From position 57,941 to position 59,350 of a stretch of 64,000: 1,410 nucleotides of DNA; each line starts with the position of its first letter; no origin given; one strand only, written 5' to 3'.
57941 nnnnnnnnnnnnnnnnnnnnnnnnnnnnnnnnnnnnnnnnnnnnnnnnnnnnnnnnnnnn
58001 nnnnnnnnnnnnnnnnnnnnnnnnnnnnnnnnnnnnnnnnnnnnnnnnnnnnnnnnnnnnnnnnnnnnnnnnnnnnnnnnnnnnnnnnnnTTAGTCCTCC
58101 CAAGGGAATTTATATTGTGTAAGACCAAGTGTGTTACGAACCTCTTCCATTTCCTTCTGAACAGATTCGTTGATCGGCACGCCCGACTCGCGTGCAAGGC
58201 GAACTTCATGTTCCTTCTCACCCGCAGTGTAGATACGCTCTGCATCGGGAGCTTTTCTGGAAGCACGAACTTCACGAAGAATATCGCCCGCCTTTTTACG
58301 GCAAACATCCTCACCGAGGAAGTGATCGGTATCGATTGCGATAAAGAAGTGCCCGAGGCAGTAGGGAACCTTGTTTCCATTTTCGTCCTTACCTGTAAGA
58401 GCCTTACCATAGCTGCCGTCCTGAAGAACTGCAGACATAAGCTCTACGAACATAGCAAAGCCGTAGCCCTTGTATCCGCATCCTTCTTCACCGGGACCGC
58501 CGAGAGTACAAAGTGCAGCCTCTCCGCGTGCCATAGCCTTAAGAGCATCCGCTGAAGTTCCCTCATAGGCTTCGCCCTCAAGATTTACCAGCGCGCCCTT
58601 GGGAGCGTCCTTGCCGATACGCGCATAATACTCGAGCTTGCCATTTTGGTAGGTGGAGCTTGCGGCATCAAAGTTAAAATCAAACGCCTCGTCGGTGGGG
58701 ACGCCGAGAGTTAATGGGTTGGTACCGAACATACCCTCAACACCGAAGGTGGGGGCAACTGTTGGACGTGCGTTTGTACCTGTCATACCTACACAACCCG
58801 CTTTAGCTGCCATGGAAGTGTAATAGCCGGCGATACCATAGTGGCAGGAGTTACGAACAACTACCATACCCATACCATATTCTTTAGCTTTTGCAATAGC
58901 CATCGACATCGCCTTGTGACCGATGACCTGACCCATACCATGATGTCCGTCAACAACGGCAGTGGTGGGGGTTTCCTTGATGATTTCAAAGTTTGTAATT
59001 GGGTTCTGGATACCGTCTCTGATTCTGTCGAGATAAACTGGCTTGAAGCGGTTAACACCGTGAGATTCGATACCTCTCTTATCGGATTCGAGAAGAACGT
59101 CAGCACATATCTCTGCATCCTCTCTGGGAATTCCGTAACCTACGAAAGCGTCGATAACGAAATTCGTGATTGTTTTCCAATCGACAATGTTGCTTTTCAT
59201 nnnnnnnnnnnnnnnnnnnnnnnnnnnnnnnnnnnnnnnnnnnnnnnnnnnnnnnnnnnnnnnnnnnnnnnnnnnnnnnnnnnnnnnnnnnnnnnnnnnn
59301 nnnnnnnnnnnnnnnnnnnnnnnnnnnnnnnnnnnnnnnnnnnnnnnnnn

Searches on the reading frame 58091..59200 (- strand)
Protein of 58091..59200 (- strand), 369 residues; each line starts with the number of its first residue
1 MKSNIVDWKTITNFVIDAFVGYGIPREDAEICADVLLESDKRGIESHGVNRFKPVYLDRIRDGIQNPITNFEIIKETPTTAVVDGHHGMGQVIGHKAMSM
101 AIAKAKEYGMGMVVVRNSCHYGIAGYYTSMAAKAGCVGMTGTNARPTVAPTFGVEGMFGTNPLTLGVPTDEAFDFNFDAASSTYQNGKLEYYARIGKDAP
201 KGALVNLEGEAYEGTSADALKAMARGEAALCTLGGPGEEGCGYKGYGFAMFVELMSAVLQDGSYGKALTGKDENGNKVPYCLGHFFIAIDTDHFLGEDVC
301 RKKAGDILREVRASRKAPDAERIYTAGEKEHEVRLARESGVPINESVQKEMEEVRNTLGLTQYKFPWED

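Call 8: search_protein_families(library=pfam, proteins=[window:58091-59200:-])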
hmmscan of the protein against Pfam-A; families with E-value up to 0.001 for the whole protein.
window:58091-59200:- (369 aa): 1 family
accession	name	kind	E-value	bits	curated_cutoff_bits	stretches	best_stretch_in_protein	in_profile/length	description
PF02615.19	Ldh_2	-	2.7e-111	372.3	38.8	1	7-351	2-332/333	Malate/L-lactate dehydrogenase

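Call 9: search_protein_families(library=ncbifam, proteins=[window:58091-59200:-])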
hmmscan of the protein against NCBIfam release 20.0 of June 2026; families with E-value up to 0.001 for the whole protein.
window:58091-59200:- (369 aa): 5 families
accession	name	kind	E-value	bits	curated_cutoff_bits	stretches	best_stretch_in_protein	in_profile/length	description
NF040650.1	sulfolac_dhydr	equivalog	2.5e-70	237.3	500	1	12-360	9-335/339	L-sulfolactate dehydrogenase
NF007504.0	PRK10098.1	equivalog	4e-48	164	336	1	6-363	7-349/360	malate/lactate/ureidoglycolate dehydrogenase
NF011599.0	PRK15025.1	equivalog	3.4e-47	161.3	356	1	7-350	4-330/349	ureidoglycolate dehydrogenase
NF009750.0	PRK13260.1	equivalog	4.5e-41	141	316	1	18-351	15-329/332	3-dehydro-L-gulonate 2-dehydrogenase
TIGR03175.1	AllD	equivalog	1.5e-39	136.2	496.2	1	12-348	9-328/349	ureidoglycolate dehydrogenase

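Call 63: search_solved_structures(query=window:58091-59200:-, max_evalue=1e-10)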
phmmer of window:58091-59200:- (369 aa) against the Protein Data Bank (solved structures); distinct sequences matched with E-value up to 1e-10: 13.
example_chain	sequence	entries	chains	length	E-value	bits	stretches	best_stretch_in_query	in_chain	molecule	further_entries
3i0p_A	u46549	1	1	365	5.8e-87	295.5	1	7-338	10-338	Malate dehydrogenase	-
1v9n_A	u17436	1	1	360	6.9e-81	275.5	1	11-360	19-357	Malate dehydrogenase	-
2x06_A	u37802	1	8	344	1.8e-61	211.6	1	13-361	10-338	L-SULFOLACTATE DEHYDROGENASE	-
1vbi_A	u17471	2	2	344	5.9e-40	140.8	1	26-368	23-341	Type 2 malate/lactate dehydrogenase | malate/L-lactate dehydrogenase family protein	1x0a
1xrh_A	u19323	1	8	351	3.9e-31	111.7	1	8-189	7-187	Ureidoglycolate Dehydrogenase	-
4fjs_A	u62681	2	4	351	5.5e-31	111.3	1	11-189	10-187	Ureidoglycolate dehydrogenase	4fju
4h8a_A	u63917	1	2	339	7.2e-31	110.9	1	10-189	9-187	Ureidoglycolate dehydrogenase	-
3uoe_A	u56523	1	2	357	2.6e-30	109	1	17-271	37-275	Dehydrogenase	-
1z2i_A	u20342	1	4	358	3.5e-29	105.3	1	13-353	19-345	malate dehydrogenase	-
2g8y_A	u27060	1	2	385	1.4e-27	100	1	6-349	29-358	Malate/L-lactate dehydrogenases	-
1s20_A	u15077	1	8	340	8.9e-25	90.8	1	19-351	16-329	Hypothetical oxidoreductase yiaK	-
1nxu_A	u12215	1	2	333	9.4e-25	90.8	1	19-350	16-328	Hypothetical oxidoreductase yiaK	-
1wtj_A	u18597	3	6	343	7.7e-21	77.9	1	9-313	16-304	ureidoglycolate dehydrogenase | delta1-piperideine-2-carboxylate reductase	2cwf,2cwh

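Call 74: find_homologous_proteins(query=window:58091-59200:-, max_evalue=1e-40)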
Query window:58091-59200:- (369 aa): 7997 proteins with E <= 1e-40 among 8000 candidates; the best 120 are listed.
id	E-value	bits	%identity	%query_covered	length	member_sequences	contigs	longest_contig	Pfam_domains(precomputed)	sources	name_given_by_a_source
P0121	1.9e-239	812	95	100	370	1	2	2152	PF02615.20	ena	-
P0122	2.2e-238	809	94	100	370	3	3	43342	PF02615.20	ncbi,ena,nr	ncbi:MAG: Ldh family oxidoreductase [Clostridia bacterium]|nr:Ldh family oxidoreductase [Clostridia 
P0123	4.6e-237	804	94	100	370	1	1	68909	PF02615.20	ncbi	-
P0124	1.4e-235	799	94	100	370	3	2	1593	PF02615.20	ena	-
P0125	3.2e-235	798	93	99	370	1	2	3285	PF02615.20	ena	-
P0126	7.9e-235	797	93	99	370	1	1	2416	PF02615.20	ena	-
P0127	8.2e-234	794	92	100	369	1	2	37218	PF02615.20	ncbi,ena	-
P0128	1.4e-232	789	92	100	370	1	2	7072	PF02615.20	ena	-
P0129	1.7e-231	786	92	99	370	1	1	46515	PF02615.20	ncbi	-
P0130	6.6e-230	781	92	99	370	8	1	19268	PF02615.20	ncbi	-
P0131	6.9e-230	781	92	100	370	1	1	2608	PF02615.20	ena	-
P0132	2.7e-229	779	91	99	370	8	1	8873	PF02615.20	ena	-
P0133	3.3e-228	775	90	100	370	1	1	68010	PF02615.20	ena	-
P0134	5.3e-228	774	90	100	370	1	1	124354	PF02615.20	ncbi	-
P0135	5.7e-228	774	90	100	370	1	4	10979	PF02615.20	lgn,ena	-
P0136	8.8e-227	770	90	100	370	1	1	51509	PF02615.20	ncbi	-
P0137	1.8e-226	769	90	100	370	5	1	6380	PF02615.20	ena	-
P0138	3.5e-226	768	90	100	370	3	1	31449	PF02615.20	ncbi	-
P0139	6.9e-226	767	89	100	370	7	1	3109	PF02615.20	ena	-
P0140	2.8e-225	765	91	100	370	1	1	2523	PF02615.20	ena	-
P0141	2.0e-224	763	89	100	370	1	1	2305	PF02615.20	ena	-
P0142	5.3e-224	761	89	100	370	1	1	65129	PF02615.20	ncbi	-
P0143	3.1e-223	759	89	100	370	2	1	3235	PF02615.20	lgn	-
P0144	8.6e-221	751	88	100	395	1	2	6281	PF02615.20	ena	-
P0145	1.0e-220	750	89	100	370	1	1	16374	PF02615.20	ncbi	-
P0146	1.8e-220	750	88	100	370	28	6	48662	PF02615.20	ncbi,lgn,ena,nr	ncbi:MAG: Ldh family oxidoreductase [Clostridia bacterium]|nr:Ldh family oxidoreductase [Clostridia 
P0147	3.2e-220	749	88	100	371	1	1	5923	PF02615.20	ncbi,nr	ncbi:MAG: Ldh family oxidoreductase [Clostridia bacterium]|nr:Ldh family oxidoreductase [Clostridia 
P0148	2.0e-219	746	88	100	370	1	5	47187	PF02615.20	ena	-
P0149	3.5e-219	745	88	100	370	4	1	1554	PF02615.20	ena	-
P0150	6.7e-219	744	88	100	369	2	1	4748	PF02615.20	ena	-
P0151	7.0e-219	744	87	100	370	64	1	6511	PF02615.20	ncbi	-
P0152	1.2e-218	744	87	100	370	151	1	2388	PF02615.20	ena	-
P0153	2.6e-218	743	88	100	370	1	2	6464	PF02615.20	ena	-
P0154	5.7e-218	741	89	100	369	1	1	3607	PF02615.20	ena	-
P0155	1.1e-217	740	88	100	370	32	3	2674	PF02615.20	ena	-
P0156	3.0e-217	739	88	100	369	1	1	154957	PF02615.20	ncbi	-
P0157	6.0e-217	738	87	100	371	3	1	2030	PF02615.20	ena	-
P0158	6.8e-217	738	87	100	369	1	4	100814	PF02615.20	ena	-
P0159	1.1e-216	737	88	100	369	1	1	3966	PF02615.20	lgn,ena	-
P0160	1.2e-216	737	87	99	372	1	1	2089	PF02615.20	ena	-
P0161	1.8e-216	736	85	100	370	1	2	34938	PF02615.20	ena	-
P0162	2.1e-216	736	87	100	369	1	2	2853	PF02615.20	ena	-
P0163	2.7e-216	736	88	100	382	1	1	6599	PF02615.20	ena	-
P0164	2.7e-216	736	87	100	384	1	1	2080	PF02615.20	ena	-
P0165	3.4e-216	736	87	100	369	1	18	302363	PF02615.20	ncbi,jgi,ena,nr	ncbi:MAG: Ldh family oxidoreductase [Ruminococcaceae bacterium]|nr:Ldh family oxidoreductase [Oscill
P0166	3.9e-216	735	88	100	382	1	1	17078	PF02615.20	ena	-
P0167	4.3e-216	735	87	100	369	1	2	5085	PF02615.20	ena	-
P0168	4.4e-216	735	87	100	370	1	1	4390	PF02615.20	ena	-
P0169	5.8e-216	735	87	100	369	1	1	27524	PF02615.20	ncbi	-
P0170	7.7e-216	734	85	100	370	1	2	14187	PF02615.20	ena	-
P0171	8.6e-216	734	87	100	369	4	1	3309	PF02615.20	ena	-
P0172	8.7e-216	734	88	100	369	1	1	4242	PF02615.20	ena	-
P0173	1.5e-215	733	87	100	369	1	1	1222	PF02615.20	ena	-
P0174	1.6e-215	733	85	100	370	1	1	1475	PF02615.20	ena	-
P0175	1.7e-215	733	87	100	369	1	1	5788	PF02615.20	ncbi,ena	-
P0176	1.9e-215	733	85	100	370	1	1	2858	PF02615.20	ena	-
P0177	2.2e-215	733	87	100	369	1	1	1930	PF02615.20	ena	-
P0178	2.3e-215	733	87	100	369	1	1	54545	PF02615.20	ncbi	-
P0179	2.4e-215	733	87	100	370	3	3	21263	PF02615.20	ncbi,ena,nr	ncbi:MAG: Ldh family oxidoreductase [Clostridia bacterium]|nr:Ldh family oxidoreductase [Clostridia 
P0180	2.7e-215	733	86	100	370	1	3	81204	PF02615.20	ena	-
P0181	2.9e-215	732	87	100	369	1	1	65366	PF02615.20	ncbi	-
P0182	3.3e-215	732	86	100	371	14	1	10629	PF02615.20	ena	-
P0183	3.4e-215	732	86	100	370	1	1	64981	PF02615.20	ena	-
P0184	3.9e-215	732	85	100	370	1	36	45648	PF02615.20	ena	-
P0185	5.2e-215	732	85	100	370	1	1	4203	PF02615.20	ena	-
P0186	7.7e-215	731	86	100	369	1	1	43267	PF02615.20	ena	-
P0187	8.2e-215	731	85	100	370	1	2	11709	PF02615.20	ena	-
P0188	9.5e-215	731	87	100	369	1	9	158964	PF02615.20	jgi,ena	-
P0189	9.9e-215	731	88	99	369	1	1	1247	PF02615.20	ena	-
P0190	1.0e-214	731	87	100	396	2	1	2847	PF02615.20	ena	-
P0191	1.1e-214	731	87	99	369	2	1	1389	PF02615.20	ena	-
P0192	1.2e-214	730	87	100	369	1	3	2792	PF02615.20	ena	-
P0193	2.0e-214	730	86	100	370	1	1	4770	PF02615.20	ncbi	-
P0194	2.1e-214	730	85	100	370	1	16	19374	PF02615.20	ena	-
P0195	2.7e-214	729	85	100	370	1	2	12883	PF02615.20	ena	-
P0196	2.9e-214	729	85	100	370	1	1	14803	PF02615.20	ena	-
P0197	3.2e-214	729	85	100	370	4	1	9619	PF02615.20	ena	-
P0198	3.6e-214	729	85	100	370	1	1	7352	PF02615.20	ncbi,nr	ncbi:MAG: Ldh family oxidoreductase [Clostridia bacterium]|nr:Ldh family oxidoreductase [Clostridia 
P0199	5.9e-214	728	86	100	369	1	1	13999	PF02615.20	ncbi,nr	ncbi:MAG: Ldh family oxidoreductase [Clostridia bacterium]|nr:Ldh family oxidoreductase [Clostridia 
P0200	6.8e-214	728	84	100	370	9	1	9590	PF02615.20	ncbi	-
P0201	6.8e-214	728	87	100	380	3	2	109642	PF02615.20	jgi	jgi:LDH2 family malate/lactate/ureidoglycolate dehydrogenase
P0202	1.1e-213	727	86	100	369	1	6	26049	PF02615.20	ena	-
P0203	1.2e-213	727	87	100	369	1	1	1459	PF02615.20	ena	-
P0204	1.3e-213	727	86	100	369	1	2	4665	PF02615.20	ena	-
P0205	1.3e-213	727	87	100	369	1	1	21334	PF02615.20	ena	-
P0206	1.5e-213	727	85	99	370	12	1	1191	PF02615.20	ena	-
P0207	1.5e-213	727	86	100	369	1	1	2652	PF02615.20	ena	-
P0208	1.5e-213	727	86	100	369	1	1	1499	PF02615.20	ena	-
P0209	1.7e-213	727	85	100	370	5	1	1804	PF02615.20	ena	-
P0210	2.3e-213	726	86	100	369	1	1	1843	PF02615.20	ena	-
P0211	2.9e-213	726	86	100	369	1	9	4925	PF02615.20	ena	-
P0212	3.0e-213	726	86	100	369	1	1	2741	PF02615.20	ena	-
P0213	4.0e-213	725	86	100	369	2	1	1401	PF02615.20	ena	-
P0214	4.6e-213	725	85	100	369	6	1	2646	PF02615.20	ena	-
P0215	6.5e-213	725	86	100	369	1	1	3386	PF02615.20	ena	-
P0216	6.7e-213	725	86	100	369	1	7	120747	PF02615.20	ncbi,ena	-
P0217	7.0e-213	725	86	100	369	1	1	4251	PF02615.20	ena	-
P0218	7.1e-213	725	86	100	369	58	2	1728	PF02615.20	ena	-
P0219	7.4e-213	725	87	100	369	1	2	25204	PF02615.20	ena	-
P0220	1.1e-212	724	86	100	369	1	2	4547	PF02615.20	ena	-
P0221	1.6e-212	724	85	100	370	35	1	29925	PF02615.20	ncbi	-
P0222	1.9e-212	723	86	100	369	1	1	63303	PF02615.20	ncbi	-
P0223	1.9e-212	723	86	100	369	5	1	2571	PF02615.20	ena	-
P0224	2.8e-212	723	85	100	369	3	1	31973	PF02615.20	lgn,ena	-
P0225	2.8e-212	723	85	99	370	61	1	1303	PF02615.20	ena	-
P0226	3.0e-212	723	86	100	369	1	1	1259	PF02615.20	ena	-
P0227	4.4e-212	722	85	100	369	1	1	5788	PF02615.20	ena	-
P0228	7.5e-212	721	79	71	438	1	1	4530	PF02615.20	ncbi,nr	ncbi:MAG: Ldh family oxidoreductase [Clostridia bacterium]|nr:Ldh family oxidoreductase [Clostridia 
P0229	9.5e-212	721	86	100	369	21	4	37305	PF02615.20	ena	-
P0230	9.6e-212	721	86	100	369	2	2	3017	PF02615.20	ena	-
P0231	9.7e-212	721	86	100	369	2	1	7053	PF02615.20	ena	-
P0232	1.1e-211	721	86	100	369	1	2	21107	PF02615.20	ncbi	-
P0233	1.3e-211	720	86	100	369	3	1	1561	PF02615.20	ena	-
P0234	1.3e-211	720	85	100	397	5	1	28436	PF02615.20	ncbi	-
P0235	1.8e-211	720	85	100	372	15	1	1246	PF02615.20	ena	-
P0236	3.0e-211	719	86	100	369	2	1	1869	PF02615.20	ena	-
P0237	3.6e-211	719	86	100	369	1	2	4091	PF02615.20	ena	-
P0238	3.7e-211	719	86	100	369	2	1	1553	PF02615.20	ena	-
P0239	6.7e-211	718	83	100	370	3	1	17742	PF02615.20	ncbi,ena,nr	ncbi:MAG: Ldh family oxidoreductase [Clostridia bacterium]|nr:Ldh family oxidoreductase [Clostridia 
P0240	8.0e-211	718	86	100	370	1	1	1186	PF02615.20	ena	-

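Call 75: find_encoding_contigs(protein=P0134, flank=4000, max_places=1)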
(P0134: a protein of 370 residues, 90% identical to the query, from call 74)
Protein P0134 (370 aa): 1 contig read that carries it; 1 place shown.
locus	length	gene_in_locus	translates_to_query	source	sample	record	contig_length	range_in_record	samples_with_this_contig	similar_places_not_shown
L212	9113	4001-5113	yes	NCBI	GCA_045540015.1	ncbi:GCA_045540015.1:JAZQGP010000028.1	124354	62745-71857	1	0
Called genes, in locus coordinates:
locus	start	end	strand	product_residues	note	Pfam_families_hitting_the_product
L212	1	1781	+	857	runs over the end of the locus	PF13385:Laminin_G_3, PF00149:Metallophos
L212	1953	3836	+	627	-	-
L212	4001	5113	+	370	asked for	PF02615:Ldh_2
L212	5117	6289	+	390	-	PF00390:malic, PF03949:Malic_M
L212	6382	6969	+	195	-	PF04309:G3P_antiterm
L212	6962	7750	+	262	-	PF00702:Hydrolase, PF13344:Hydrolase_6, PF13419:HAD_2 (weak), PF13242:Hydrolase_like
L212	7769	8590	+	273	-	PF08282:Hydrolase_3, PF05116:S6PP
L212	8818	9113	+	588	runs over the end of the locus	PF02690:Na_Pi_cotrans, PF01895:PhoU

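Call 76: find_encoding_contigs(protein=P0165, flank=4000, max_places=2)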
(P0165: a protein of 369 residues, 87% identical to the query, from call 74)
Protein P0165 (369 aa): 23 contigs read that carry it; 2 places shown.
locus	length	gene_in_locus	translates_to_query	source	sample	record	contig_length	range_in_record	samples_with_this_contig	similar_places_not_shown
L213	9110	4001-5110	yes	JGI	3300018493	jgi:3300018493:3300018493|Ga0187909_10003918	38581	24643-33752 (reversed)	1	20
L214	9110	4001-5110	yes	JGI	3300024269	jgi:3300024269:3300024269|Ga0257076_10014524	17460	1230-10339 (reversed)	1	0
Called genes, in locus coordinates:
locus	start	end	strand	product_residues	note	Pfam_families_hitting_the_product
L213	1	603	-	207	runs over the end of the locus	PF01551:Peptidase_M23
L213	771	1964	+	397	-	PF01098:FTSW_RODA_SPOVE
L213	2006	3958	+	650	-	PF14871:GHL6, PF08532:Glyco_hydro_42M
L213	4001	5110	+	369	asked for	PF02615:Ldh_2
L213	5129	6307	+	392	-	PF00390:malic, PF03949:Malic_M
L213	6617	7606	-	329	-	PF06452:CBM9_1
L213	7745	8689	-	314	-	PF10114:PocR, PF00165:HTH_AraC (weak), PF12833:HTH_18, PF00165:HTH_AraC (weak)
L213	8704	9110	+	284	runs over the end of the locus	PF09365:DUF2461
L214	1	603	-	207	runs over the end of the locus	PF01551:Peptidase_M23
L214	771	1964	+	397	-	PF01098:FTSW_RODA_SPOVE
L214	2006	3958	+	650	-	PF14871:GHL6, PF08532:Glyco_hydro_42M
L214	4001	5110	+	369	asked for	PF02615:Ldh_2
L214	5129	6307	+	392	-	PF00390:malic, PF03949:Malic_M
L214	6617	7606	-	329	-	PF06452:CBM9_1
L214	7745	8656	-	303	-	PF10114:PocR, PF00165:HTH_AraC (weak), PF12833:HTH_18, PF00165:HTH_AraC (weak)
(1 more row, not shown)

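Call 77: find_encoding_contigs(protein=P0156, flank=4000, max_places=1)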
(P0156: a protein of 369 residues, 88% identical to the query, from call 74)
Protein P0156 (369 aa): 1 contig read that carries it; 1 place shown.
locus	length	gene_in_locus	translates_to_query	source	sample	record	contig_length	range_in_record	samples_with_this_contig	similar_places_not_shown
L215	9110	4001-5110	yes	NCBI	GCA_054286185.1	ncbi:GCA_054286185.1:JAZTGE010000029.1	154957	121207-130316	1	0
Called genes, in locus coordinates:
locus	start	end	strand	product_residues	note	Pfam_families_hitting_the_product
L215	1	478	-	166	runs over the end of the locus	PF01551:Peptidase_M23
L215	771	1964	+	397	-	PF01098:FTSW_RODA_SPOVE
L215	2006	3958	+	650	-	PF14871:GHL6, PF08532:Glyco_hydro_42M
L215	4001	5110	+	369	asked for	PF02615:Ldh_2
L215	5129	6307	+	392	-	PF00390:malic, PF03949:Malic_M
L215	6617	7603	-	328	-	PF06452:CBM9_1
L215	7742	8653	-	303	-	PF10114:PocR, PF00165:HTH_AraC (weak), PF12833:HTH_18, PF00165:HTH_AraC (weak)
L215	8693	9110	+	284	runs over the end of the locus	PF09365:DUF2461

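Call 78: find_encoding_contigs(protein=P0239, flank=4000, max_places=1)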
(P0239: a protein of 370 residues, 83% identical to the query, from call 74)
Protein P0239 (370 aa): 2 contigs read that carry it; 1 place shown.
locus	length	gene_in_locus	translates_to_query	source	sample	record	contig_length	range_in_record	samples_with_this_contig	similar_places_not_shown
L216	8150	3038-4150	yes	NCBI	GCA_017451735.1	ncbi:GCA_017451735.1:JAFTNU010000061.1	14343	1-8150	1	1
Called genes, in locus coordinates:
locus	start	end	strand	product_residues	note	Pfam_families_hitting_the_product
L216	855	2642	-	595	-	PF00932:LTD (weak)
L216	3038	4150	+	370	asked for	PF02615:Ldh_2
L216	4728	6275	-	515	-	PF12673:SipL (faint)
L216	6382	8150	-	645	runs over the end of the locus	PF15979:Glyco_hydro_115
